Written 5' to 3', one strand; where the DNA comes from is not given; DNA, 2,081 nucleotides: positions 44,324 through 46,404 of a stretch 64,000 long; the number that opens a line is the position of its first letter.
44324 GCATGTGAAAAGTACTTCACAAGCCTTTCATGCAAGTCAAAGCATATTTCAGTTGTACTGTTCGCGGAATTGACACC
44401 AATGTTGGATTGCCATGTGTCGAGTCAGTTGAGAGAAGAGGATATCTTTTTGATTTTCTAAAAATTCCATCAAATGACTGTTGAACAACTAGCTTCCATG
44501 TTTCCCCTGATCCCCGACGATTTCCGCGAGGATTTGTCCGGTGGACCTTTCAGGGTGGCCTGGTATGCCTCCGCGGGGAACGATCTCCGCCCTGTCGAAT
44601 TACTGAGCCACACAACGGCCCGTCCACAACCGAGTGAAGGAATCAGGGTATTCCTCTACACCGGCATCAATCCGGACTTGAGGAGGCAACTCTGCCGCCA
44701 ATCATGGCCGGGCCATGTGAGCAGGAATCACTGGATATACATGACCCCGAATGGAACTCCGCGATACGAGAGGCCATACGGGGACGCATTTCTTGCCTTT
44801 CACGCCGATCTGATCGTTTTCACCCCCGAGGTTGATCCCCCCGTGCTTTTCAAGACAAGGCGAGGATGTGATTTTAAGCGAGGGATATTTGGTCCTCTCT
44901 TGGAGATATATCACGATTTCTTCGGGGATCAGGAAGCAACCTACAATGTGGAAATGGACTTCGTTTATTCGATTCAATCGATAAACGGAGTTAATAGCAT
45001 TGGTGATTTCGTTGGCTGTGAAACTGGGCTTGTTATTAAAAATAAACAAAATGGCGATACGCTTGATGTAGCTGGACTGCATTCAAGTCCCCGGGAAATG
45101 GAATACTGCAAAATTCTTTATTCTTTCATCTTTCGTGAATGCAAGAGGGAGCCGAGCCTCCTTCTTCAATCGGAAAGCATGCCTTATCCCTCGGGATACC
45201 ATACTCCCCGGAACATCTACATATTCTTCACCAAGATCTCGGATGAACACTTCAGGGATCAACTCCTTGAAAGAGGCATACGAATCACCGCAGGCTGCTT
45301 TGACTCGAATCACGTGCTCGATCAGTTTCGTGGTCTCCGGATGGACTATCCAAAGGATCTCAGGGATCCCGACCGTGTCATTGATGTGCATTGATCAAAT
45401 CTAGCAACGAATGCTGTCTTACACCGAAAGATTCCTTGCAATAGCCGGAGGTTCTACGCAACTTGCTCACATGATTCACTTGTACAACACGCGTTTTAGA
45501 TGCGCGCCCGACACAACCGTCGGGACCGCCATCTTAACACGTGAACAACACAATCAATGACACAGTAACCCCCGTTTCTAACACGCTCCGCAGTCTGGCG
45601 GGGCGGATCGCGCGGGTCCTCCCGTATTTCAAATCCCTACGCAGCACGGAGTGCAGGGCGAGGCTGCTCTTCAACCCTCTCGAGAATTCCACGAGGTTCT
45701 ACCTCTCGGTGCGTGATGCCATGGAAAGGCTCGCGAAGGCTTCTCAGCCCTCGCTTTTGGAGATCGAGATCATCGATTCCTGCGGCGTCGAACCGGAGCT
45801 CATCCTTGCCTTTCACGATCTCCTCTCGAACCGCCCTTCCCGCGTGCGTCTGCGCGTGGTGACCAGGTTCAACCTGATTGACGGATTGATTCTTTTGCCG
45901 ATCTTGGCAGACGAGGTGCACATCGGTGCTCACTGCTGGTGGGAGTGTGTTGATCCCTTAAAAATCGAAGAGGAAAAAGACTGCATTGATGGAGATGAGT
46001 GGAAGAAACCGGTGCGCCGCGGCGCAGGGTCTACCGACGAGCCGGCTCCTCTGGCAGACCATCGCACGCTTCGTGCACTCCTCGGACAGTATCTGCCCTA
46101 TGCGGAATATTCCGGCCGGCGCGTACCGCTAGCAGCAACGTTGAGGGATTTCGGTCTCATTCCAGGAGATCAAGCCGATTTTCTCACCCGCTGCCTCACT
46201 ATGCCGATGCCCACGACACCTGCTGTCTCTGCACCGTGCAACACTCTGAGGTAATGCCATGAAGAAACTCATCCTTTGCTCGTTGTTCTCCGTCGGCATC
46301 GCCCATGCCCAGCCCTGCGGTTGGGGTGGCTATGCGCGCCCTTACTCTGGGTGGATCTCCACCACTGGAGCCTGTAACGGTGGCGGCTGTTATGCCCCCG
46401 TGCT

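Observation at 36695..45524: Recurrent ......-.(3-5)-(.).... hairpin/operator motif, including an identical 21-mer 8.5 kb apart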

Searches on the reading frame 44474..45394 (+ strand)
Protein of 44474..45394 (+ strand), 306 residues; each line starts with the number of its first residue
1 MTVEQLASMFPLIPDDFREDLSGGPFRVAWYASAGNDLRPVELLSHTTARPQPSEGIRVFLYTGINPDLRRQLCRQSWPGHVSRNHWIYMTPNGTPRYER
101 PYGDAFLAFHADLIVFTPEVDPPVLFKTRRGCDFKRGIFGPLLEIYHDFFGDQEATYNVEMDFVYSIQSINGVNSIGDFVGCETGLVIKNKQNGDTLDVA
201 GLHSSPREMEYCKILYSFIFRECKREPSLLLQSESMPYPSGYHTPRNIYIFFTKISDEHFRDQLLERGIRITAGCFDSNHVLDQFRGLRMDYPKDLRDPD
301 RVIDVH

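Call 12: search_protein_families(library=pfam, proteins=[window:44474-45394:+], max_evalue=0.01)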
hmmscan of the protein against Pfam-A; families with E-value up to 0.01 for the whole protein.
window:44474-45394:+ (306 aa): 0 families

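Call 16: search_protein_families(library=padloc, proteins=[window:44474-45394:+], max_evalue=0.01)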
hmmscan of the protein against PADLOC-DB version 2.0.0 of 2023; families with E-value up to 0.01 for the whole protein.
window:44474-45394:+ (306 aa): 0 families

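Call 17: search_protein_families(library=ncbifam, proteins=[window:44474-45394:+], max_evalue=0.01)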
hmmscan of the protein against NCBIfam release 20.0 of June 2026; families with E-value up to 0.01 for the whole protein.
window:44474-45394:+ (306 aa): 0 families

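Call 70: search_protein_families(library=pfam, proteins=[window:44474-45394:+], max_evalue=0.1)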
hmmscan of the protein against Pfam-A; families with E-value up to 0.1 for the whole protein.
window:44474-45394:+ (306 aa): 1 family
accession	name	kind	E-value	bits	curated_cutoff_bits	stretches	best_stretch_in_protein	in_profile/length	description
PF24699.1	DUF7663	-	0.028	14.4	27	1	27-52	28-53/225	Domain of unknown function (DUF7663)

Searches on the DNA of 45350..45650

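Call 87: search_rna_families(source=window, start=45350, end=45650, threshold=evalue, max_evalue=10)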
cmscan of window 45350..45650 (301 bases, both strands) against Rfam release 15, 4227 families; matches with E-value up to 10: 1.
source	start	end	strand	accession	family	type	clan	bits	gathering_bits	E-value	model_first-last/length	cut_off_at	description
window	45486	45545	-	RF04052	mir-466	Gene; miRNA;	-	17.8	85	0.79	1-80/80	no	mir-466 microRNA precursor family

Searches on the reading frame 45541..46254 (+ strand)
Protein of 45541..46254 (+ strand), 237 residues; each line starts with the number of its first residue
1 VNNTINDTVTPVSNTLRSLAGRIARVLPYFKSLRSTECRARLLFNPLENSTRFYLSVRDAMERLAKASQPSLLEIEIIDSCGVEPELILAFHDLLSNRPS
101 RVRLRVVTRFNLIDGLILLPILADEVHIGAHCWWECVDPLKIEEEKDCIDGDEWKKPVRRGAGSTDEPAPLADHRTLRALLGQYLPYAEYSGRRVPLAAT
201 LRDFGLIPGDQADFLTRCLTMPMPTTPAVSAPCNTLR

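Call 12: search_protein_families(library=pfam, proteins=[window:45541-46254:+], max_evalue=0.01)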
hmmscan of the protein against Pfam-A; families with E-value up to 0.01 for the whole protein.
window:45541-46254:+ (237 aa): 0 families

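Call 16: search_protein_families(library=padloc, proteins=[window:45541-46254:+], max_evalue=0.01)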
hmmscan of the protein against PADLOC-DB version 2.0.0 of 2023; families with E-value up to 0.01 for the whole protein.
window:45541-46254:+ (237 aa): 0 families

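Call 17: search_protein_families(library=ncbifam, proteins=[window:45541-46254:+], max_evalue=0.01)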
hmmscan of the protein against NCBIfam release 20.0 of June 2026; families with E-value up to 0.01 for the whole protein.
window:45541-46254:+ (237 aa): 0 families

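Call 26: find_homologous_proteins(query=window:45541-46254:+, max_evalue=0.001)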
Query window:45541-46254:+ (237 aa): 1 proteins with E <= 0.001 among 1529 candidates.
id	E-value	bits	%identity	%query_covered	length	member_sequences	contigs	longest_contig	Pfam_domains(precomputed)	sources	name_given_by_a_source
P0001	1.4e-156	537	100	100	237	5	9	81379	-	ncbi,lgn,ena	-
